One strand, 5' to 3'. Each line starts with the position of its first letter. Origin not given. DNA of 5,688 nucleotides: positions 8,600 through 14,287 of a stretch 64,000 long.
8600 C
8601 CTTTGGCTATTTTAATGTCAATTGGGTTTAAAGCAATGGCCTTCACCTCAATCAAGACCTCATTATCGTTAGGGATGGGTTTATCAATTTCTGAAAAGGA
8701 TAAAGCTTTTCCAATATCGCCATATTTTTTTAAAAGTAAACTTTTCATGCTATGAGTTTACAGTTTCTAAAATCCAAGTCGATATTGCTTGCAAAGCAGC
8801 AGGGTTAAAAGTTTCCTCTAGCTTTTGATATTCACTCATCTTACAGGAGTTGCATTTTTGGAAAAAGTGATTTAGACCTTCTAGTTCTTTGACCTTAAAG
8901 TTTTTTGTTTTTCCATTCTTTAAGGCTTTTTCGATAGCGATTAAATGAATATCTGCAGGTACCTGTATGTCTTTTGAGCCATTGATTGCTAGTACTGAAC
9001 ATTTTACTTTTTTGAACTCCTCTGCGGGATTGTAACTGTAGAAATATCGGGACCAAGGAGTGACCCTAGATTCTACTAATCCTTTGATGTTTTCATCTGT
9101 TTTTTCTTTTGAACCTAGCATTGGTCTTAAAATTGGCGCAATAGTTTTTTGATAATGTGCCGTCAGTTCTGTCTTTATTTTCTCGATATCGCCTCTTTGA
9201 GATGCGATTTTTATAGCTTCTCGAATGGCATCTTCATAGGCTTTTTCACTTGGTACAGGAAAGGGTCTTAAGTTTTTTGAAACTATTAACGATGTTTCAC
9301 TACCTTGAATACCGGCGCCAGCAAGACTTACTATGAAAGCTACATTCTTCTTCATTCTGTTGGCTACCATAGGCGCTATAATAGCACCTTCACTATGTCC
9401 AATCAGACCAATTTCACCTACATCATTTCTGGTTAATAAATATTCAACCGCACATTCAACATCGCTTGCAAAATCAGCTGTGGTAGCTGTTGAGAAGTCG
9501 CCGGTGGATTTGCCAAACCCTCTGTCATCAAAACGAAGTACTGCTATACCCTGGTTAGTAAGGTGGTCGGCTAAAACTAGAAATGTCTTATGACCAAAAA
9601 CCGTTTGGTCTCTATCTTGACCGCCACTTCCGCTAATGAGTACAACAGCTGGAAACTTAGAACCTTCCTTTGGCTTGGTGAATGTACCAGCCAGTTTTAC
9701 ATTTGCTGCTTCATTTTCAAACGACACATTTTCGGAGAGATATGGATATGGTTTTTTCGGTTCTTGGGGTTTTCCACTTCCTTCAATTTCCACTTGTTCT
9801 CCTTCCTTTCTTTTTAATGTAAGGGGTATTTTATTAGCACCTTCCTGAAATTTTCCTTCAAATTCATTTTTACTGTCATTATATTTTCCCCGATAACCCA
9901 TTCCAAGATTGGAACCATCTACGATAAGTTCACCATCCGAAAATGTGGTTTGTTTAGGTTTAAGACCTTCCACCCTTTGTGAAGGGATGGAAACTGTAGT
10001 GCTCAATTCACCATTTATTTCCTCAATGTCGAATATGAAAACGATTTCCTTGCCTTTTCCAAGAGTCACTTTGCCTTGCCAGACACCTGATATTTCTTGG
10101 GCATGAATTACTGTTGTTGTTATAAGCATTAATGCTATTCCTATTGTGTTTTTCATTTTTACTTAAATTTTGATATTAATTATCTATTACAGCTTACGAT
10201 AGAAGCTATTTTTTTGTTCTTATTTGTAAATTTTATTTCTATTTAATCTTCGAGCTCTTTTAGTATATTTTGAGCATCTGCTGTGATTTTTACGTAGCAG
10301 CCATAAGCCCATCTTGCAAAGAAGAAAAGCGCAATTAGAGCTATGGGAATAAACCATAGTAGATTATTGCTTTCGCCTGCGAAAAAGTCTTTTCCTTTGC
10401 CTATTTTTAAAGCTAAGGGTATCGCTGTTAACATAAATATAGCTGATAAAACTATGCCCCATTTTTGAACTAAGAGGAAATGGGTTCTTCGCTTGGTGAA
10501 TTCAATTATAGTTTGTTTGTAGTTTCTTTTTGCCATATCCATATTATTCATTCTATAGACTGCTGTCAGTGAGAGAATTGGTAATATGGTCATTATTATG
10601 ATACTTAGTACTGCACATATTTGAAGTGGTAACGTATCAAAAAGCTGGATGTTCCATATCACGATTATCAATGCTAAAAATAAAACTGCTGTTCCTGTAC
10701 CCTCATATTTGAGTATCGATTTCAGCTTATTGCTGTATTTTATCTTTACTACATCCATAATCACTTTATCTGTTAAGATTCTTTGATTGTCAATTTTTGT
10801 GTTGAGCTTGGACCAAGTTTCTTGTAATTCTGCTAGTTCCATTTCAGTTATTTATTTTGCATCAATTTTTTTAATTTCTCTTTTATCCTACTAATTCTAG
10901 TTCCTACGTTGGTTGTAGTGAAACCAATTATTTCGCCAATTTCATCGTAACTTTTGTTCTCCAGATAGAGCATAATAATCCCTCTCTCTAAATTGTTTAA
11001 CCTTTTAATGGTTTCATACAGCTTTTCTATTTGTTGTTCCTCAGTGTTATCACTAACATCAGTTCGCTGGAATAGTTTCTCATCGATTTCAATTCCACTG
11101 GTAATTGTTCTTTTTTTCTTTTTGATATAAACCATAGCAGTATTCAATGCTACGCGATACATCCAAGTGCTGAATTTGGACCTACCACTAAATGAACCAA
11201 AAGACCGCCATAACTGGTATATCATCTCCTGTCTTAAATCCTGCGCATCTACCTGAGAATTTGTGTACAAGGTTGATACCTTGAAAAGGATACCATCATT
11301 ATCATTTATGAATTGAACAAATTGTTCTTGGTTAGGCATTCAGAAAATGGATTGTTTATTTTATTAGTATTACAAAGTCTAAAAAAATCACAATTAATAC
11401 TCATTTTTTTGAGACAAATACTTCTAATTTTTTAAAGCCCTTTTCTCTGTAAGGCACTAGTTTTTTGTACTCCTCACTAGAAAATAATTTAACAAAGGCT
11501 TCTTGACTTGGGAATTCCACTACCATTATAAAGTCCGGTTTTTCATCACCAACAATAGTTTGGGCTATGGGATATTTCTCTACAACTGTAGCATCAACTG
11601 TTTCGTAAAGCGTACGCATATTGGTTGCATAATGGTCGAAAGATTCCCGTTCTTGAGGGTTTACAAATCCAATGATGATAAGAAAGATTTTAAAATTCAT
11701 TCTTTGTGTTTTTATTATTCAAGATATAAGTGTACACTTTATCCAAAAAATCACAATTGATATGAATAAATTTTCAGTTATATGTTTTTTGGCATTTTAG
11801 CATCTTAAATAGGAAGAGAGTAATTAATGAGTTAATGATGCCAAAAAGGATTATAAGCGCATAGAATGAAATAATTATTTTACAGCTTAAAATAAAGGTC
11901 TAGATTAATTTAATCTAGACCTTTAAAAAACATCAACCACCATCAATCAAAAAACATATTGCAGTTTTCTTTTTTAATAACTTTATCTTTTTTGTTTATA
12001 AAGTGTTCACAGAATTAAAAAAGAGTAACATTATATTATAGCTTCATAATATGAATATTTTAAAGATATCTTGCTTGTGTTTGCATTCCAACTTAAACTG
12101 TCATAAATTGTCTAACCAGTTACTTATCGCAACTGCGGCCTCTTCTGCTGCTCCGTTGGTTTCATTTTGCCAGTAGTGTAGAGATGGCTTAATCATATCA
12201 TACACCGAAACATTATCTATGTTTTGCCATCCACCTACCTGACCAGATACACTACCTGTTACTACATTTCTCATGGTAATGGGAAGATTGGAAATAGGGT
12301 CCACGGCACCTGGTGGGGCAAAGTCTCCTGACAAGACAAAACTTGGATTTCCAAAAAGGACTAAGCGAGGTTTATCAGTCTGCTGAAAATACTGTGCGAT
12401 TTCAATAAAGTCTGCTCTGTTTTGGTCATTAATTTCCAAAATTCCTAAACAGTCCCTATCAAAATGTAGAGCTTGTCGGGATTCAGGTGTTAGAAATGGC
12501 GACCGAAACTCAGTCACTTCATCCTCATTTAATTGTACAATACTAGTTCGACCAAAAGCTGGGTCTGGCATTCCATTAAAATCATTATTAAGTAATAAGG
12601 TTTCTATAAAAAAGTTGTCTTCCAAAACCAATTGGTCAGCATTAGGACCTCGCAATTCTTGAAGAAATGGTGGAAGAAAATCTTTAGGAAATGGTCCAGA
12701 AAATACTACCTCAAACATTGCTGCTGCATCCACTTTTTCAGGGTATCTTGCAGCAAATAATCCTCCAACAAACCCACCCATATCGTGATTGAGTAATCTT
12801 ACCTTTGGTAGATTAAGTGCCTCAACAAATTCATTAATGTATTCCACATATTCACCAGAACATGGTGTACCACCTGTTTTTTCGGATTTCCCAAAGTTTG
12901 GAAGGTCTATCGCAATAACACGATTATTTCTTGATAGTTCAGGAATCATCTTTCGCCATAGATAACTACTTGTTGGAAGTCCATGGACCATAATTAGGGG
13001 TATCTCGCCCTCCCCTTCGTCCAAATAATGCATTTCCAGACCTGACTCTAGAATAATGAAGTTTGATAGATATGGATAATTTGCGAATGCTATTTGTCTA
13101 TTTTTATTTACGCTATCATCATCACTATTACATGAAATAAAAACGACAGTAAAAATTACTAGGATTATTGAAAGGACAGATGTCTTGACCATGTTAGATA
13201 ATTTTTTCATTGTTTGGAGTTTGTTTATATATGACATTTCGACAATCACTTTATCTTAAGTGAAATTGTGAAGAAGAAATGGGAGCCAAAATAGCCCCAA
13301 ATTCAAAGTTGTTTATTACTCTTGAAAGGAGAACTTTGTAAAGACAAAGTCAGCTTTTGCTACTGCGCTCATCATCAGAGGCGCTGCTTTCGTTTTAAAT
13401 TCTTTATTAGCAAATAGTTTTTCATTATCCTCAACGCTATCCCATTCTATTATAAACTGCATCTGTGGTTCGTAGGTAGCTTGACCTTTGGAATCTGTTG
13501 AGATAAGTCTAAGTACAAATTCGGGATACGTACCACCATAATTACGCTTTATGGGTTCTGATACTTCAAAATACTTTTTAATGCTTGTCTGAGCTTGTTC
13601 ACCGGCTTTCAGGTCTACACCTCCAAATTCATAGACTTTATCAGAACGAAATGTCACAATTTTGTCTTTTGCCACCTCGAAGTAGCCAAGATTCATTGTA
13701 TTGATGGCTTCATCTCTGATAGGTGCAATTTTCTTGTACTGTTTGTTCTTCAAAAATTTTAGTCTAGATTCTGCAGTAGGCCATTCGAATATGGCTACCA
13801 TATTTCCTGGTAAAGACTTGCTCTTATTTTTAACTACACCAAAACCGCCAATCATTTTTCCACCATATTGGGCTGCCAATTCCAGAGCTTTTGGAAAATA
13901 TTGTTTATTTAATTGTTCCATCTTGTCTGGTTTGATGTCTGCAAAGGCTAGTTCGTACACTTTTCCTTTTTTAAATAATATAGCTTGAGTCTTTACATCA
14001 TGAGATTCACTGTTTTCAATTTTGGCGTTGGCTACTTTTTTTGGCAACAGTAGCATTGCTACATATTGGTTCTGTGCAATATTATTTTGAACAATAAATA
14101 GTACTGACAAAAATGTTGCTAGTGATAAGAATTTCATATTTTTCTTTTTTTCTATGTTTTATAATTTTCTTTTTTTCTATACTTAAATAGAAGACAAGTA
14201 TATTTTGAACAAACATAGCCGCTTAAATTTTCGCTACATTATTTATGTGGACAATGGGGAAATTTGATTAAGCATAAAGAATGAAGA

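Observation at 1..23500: AT-rich accessory island (about 30% GC) in a backbone of about 45% GC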

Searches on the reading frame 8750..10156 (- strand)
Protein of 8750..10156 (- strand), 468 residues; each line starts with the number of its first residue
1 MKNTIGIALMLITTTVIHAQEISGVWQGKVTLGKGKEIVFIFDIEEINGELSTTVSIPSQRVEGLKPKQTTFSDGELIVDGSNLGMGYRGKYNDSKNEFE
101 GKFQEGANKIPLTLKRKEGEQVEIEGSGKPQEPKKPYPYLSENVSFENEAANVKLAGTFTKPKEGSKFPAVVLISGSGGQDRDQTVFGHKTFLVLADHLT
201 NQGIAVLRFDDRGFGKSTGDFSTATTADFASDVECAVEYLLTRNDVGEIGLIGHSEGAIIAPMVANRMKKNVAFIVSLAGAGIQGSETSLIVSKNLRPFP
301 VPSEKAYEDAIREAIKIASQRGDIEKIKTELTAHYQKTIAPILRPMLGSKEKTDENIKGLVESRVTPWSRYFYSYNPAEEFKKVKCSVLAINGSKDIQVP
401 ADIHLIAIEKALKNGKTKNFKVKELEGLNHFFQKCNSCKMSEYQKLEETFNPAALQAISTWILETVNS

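Call 6: search_protein_families(library=pfam, proteins=[window:8750-10156:-])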
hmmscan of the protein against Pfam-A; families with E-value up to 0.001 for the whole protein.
window:8750-10156:- (468 aa): 9 families
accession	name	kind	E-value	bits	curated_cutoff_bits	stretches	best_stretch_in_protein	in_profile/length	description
PF12146.15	Hydrolase_4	-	3.3e-12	46.6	27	1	194-281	22-110/239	Serine aminopeptidase, S33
PF02129.25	Peptidase_S15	-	3.6e-10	40.4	23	1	153-398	3-235/262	X-Pro dipeptidyl-peptidase (S15 family)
PF00561.26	Abhydrolase_1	-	5.5e-09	36.5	25.8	1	169-414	1-227/245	alpha/beta hydrolase fold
PF12697.13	Abhydrolase_6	-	5.9e-08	34.1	26.3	1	171-400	1-180/217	Alpha/beta hydrolase family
PF08840.17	BAAT_C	-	1.3e-07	32.3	20.9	1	234-306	7-80/210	BAAT / Acyl-CoA thioester hydrolase C terminal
PF00326.27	Peptidase_S9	-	7e-06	26.1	22.6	0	370-445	130-201/213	Prolyl oligopeptidase family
PF01738.24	DLH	-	1.1e-05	25.6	21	0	159-275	5-124/217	Dienelactone hydrolase family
PF20434.5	BD-FAE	-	9.1e-05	22.5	26.8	1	161-271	6-113/215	BD-FAE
PF02273.21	Acyl_transf_2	-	0.00064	19.5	20.3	1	160-279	20-131/294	Acyl transferase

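Call 47: search_protein_families(library=ncbifam, proteins=[window:8750-10156:-], max_evalue=0.01)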
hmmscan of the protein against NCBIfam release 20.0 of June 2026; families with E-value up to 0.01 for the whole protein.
window:8750-10156:- (468 aa): 19 families
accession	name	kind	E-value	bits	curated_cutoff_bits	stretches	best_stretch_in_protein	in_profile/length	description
NF041096.1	esterase_EstD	equivalog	3.9e-35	121.7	600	2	137-281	126-274/421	esterase EstD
TIGR03100.1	hydr1_PEP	hypoth_equivalog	2.7e-12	46.6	168.45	1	153-276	12-128/274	hydrolase 1, exosortase A system-associated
TIGR03101.1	hydr2_PEP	hypoth_equivalog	4.1e-09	36.3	202.75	1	193-275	46-128/266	hydrolase 2, exosortase A system-associated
NF047920.1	lactonase_UilS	equivalog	1.5e-08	34.7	400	1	152-277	8-127/285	UilS family quorum-quenching N-acyl-homoserine lactonase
NF050089.1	i_nPHAscl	equivalog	4.1e-08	32.6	300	1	194-287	36-124/288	intracellular short-chain-length polyhydroxyalkanoate depolymerase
NF011457.0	PRK14875.1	equivalog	8e-08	31.6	307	1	168-283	132-234/372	acetoin dehydrogenase dihydrolipoyllysine-residue acetyltransferase subunit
TIGR02427.1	protocat_pcaD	equivalog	1.2e-06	28.1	255.85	1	202-280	38-112/251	3-oxoadipate enol-lactonase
NF041759.1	mac_hydro_EstT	equivalog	2.2e-06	27.1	450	1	167-286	21-131/278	macrolide hydrolase EstT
NF052610.1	macro_16_ester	equivalog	2.7e-05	23.7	420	1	168-283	23-130/281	alpha/beta fold macrolide esterase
NF051488.1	bifunc_PcaDC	exception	3.5e-05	23.1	390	1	196-280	32-111/375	bifunctional 3-oxoadipate enol-lactonase/4-carboxymuconolactone decarboxylase PcaDC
TIGR00976.1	CocE_NonD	subfamily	4e-05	22.8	66.3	1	155-278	9-128/550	CocE/NonD family hydrolase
TIGR03611.1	RutD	equivalog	8.9e-05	22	238.5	1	168-279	13-112/258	pyrimidine utilization protein D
NF051487.1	bifunc_PcaCD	exception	0.00035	19.8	430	1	157-276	160-267/413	bifunctional 4-carboxymuconolactone decarboxylase/3-oxoadipate enol-lactonase PcaCD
NF052253.1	transferase_LuxD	equivalog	0.00049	19.6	420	1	191-280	44-131/293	fatty acid reductase transferase subunit LuxD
NF053693.1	esterase_mleCBF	exception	0.00064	19.2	564.5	1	167-280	22-127/279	CBF family alpha/beta fold macrolide esterase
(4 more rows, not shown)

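Call 72: find_homologous_proteins(query=window:8750-10156:-, max_evalue=1e-60)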
Query window:8750-10156:- (468 aa): 6102 proteins with E <= 1e-60 among 8000 candidates; the best 120 are listed.
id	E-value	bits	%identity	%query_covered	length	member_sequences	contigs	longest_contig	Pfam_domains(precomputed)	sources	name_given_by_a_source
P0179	0.0e+0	1041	100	100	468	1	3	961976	PF02129.25,PF00326.28,PF12697.14,PF01738.25,PF08840.18,PF00561.27,PF12146.16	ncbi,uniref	ncbi:alpha/beta hydrolase [Flavobacteriaceae bacterium 3-367]|uniref:alpha/beta hydrolase family pro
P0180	5.0e-265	898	85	100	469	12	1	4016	PF02129.25,PF00326.28,PF12697.14,PF01738.25,PF08840.18,PF00561.27,PF12146.16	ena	-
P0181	7.7e-254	861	82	100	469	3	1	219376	PF02129.25,PF00326.28,PF12697.14,PF01738.25,PF08840.18,PF00561.27,PF12146.16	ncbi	-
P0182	5.0e-230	782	74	100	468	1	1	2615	PF02129.25,PF00326.28,PF12697.14,PF01738.25,PF08840.18,PF00561.27,PF12146.16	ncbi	ncbi:MAG: alpha/beta hydrolase [Bacteroidota bacterium]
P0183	2.6e-224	763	74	96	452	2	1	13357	PF02129.25,PF00326.28,PF12697.14,PF01738.25,PF08840.18,PF00561.27,PF12146.16,PF20434.6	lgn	-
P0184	4.4e-205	700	68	100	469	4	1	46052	PF02129.25,PF12697.14,PF08840.18,PF00561.27,PF12146.16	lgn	-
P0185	9.5e-181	620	63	100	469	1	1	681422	PF02129.25,PF00326.28,PF12697.14,PF01738.25,PF08840.18,PF12146.16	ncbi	-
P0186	4.2e-175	601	59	98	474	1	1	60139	PF02129.25,PF00326.28,PF12697.14,PF01738.25,PF08840.18,PF00561.27,PF12146.16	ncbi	ncbi:MAG: alpha/beta fold hydrolase [Ekhidna sp.]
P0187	2.8e-169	582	61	94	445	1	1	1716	PF02129.25,PF00326.28,PF12697.14,PF01738.25,PF08840.18,PF00561.27,PF12146.16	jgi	jgi:pimeloyl-ACP methyl ester carboxylesterase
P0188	1.2e-165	570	58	98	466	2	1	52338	PF02129.25,PF00326.28,PF12697.14,PF01738.25,PF08840.18,PF00561.27,PF12146.16,PF20434.6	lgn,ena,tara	tara:strand:- start:12231 stop:13631 length:1401 start_codon:yes stop_codon:yes gene_type:complete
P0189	1.4e-165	570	57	100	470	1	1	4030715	PF02129.25,PF00326.28,PF12697.14,PF01738.25,PF08840.18,PF12146.16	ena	-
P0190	2.6e-165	569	56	99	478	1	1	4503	PF02129.25,PF00326.28,PF12697.14,PF08840.18,PF00561.27,PF12146.16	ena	-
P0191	4.4e-164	565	57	99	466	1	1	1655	PF02129.25,PF00326.28,PF12697.14,PF12695.14,PF08840.18,PF00561.27,PF02273.22,PF12146.16,PF20434.6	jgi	-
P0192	3.7e-163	562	57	100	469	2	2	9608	PF02129.25,PF00326.28,PF12697.14,PF01738.25,PF08840.18,PF00561.27,PF12146.16,PF20434.6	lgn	-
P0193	6.2e-163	561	57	99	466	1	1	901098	PF02129.25,PF00326.28,PF12697.14,PF01738.25,PF08840.18,PF00561.27,PF12146.16,PF20434.6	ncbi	-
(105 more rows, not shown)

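Call 73: find_encoding_contigs(protein=P0181, flank=10000, max_places=3)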
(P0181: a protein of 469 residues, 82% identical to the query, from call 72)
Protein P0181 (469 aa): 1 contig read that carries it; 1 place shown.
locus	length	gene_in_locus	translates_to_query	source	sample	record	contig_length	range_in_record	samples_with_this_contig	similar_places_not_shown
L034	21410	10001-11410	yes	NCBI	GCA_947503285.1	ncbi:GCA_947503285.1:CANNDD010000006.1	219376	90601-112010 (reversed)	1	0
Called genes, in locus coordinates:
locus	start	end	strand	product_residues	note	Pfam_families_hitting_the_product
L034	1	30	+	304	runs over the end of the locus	PF02558:ApbA, PF08546:ApbA_C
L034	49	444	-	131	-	-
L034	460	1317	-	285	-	PF03096:Ndr (weak), PF00561:Abhydrolase_1, PF03959:FSH1 (faint), PF12146:Hydrolase_4, PF12697:Abhydrolase_6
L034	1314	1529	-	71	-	PF12844:HTH_19, PF13560:HTH_31, PF01381:HTH_3, PF13443:HTH_26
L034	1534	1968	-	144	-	PF13648:Lipocalin_4 (weak)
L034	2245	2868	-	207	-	-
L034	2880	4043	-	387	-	PF00266:Aminotran_5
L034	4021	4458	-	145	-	PF00583:Acetyltransf_1, PF13420:Acetyltransf_4 (weak), PF13673:Acetyltransf_10, PF13508:Acetyltransf_7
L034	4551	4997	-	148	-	-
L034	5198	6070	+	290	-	PF12146:Hydrolase_4, PF00561:Abhydrolase_1, PF12697:Abhydrolase_6 (weak)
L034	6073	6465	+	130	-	PF07883:Cupin_2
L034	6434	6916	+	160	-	PF00583:Acetyltransf_1, PF13673:Acetyltransf_10, PF13508:Acetyltransf_7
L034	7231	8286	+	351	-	PF04945:YHS (faint)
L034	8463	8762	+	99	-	PF07045:DUF1330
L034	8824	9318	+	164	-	PF04542:Sigma70_r2, PF08281:Sigma70_r4_2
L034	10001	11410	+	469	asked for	PF01738:DLH (faint), PF02129:Peptidase_S15, PF00561:Abhydrolase_1, PF08840:BAAT_C (faint), PF12697:Abhydrolase_6 (weak), PF12146:Hydrolase_4, PF00326:Peptidase_S9 (faint)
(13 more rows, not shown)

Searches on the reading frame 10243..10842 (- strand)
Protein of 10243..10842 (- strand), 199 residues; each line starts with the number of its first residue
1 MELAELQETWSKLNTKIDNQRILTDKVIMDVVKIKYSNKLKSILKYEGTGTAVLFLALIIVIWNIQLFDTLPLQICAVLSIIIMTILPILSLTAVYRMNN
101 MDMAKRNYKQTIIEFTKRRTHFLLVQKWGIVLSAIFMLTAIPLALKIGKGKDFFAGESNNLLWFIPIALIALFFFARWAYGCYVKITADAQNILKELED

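Call 7: search_protein_families(library=pfam, proteins=[window:10243-10842:-])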
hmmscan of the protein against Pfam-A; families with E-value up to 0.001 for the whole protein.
window:10243-10842:- (199 aa): 0 families

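Call 47: search_protein_families(library=ncbifam, proteins=[window:10243-10842:-], max_evalue=0.01)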
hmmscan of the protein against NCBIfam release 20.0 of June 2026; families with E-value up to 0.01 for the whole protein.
window:10243-10842:- (199 aa): 1 family
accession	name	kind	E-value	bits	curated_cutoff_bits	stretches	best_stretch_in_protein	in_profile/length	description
NF004486.0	PRK05815.3-4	equivalog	0.0089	15.8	272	1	61-130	13-82/224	F0F1 ATP synthase subunit A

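Call 71: search_protein_families(library=pfam, proteins=[window:10243-10842:-], max_evalue=0.1)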
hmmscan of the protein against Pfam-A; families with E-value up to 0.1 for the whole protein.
window:10243-10842:- (199 aa): 2 families
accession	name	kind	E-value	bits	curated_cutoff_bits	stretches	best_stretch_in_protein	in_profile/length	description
PF18949.5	DUF5693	-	0.011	14.8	29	1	51-185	344-468/609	Family of unknown function (DUF5693)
PF24358.1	ABCC10_N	-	0.036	13.9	26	1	49-101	122-173/200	ABCC10 N-terminal domain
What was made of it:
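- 10243..10842 (-): 199-aa membrane protein immediately downstream of the sigma gene. It is a candidate anti-sigma factor. No family match (calls 7, 47, 71).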

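Call 82: search_protein_families(library=padloc, proteins=[window:10243-10842:-], max_evalue=0.001)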
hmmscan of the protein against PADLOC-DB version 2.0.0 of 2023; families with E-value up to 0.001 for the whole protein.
window:10243-10842:- (199 aa): 0 families

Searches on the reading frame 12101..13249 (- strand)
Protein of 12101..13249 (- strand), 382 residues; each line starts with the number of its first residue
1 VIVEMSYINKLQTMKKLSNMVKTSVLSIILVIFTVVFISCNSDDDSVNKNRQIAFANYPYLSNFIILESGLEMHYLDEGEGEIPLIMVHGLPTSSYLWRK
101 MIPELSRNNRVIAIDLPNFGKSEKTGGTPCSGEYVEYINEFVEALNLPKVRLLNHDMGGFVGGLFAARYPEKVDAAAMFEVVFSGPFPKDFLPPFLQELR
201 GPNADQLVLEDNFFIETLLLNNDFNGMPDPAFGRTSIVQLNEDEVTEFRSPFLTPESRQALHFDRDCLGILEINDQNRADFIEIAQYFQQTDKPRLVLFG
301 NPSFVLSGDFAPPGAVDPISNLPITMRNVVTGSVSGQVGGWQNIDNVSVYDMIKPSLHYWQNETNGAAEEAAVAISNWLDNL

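Call 7: search_protein_families(library=pfam, proteins=[window:12101-13249:-])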
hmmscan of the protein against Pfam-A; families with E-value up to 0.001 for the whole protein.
window:12101-13249:- (382 aa): 3 families
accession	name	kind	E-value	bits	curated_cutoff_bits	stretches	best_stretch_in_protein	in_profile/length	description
PF00561.26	Abhydrolase_1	-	3.8e-23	82.9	25.8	1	84-178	2-99/245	alpha/beta hydrolase fold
PF12697.13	Abhydrolase_6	-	2.6e-11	45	26.3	1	85-226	1-125/217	Alpha/beta hydrolase family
PF12146.15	Hydrolase_4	-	5.4e-05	23.1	27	1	85-179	7-107/239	Serine aminopeptidase, S33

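Call 27: find_related_loci(query=window:12101-13210:-, collection=metagenome_contigs, flank=10000)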
Query window:12101-13210:- (369 aa) in metagenome_contigs; peptide patterns used: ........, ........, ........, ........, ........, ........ (x = any residue, [..] = any of these).
83 stretches matched a pattern; 4 encode a relative of the query (tblastn E <= 1e-3); 4 distinct loci.
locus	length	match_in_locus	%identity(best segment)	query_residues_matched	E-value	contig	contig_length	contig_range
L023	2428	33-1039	70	34-369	1e-145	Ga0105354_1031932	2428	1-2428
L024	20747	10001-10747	28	44-295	5e-18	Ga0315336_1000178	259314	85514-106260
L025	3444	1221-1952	28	46-295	9e-18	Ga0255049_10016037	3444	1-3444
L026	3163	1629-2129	32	58-239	7e-17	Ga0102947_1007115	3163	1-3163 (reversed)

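Call 47: search_protein_families(library=ncbifam, proteins=[window:12101-13210:-], max_evalue=0.01)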
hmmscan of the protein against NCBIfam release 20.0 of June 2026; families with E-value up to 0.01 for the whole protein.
window:12101-13210:- (369 aa): 21 families
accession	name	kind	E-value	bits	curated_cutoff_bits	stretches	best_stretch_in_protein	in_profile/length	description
NF002938.0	PRK03592.1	equivalog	6.6e-43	147.1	241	1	56-294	18-246/298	haloalkane dehalogenase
NF002043.0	PRK00870.1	subfamily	1.4e-21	77.3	265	1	41-162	13-142/302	haloalkane dehalogenase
NF050089.1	i_nPHAscl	equivalog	2.6e-17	62.8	300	1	53-165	2-114/288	intracellular short-chain-length polyhydroxyalkanoate depolymerase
NF011457.0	PRK14875.1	equivalog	3.5e-17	62.4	307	1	59-162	121-225/372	acetoin dehydrogenase dihydrolipoyllysine-residue acetyltransferase subunit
NF002873.0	PRK03204.1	equivalog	2.6e-16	59.8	466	1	45-208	12-173/286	haloalkane dehalogenase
NF051488.1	bifunc_PcaDC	exception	5.4e-12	45.5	390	1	66-166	8-109/375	bifunctional 3-oxoadipate enol-lactonase/4-carboxymuconolactone decarboxylase PcaDC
TIGR02427.1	protocat_pcaD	equivalog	7.4e-10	38.6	255.85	1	60-165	2-109/251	3-oxoadipate enol-lactonase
TIGR03056.1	bchO_mg_che_rel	equivalog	1.1e-09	37.7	172.55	1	57-146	15-106/278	alpha/beta fold hydrolase BchO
TIGR03695.1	menH_SHCHC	equivalog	2.2e-09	37.2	208.55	1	71-163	4-99/252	2-succinyl-6-hydroxy-2,4-cyclohexadiene-1-carboxylate synthase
NF045632.1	hydroxlase_HsaD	equivalog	6.8e-09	35.1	400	1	55-162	20-131/290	4,5:9,10-diseco-3-hydroxy-5,9,17-trioxoandrosta-1(10),2-diene-4-oate hydrolase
TIGR01738.1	bioH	equivalog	9e-08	32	206.95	1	67-164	2-94/245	pimeloyl-ACP methyl ester esterase BioH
NF051487.1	bifunc_PcaCD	exception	2.8e-07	30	430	1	68-163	171-266/413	bifunctional 4-carboxymuconolactone decarboxylase/3-oxoadipate enol-lactonase PcaCD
NF007674.0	PRK10349.1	equivalog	3.2e-06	27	449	1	61-164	5-103/256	pimeloyl-ACP methyl ester esterase BioH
NF058580.1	lipase_V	equivalog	3.4e-06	26.9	300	1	70-152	26-107/230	EstV family lipase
TIGR03343.1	biphenyl_bphD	equivalog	5.1e-06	25.9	462.15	1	56-163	18-129/282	2-hydroxy-6-oxo-6-phenylhexa-2,4-dienoate hydrolase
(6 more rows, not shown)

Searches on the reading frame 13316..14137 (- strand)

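Call 7: search_protein_families(library=pfam, proteins=[window:13316-14137:-])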
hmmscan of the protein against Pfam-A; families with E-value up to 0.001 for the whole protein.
window:13316-14137:- (273 aa): 1 family
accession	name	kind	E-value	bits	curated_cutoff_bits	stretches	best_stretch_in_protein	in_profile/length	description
PF07045.17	DUF1330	-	3.3e-08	34.2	23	1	66-146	6-85/94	Domain of unknown function (DUF1330)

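Call 47: search_protein_families(library=ncbifam, proteins=[window:13316-14137:-], max_evalue=0.01)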
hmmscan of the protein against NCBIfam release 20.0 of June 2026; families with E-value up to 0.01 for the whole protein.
window:13316-14137:- (273 aa): 0 families
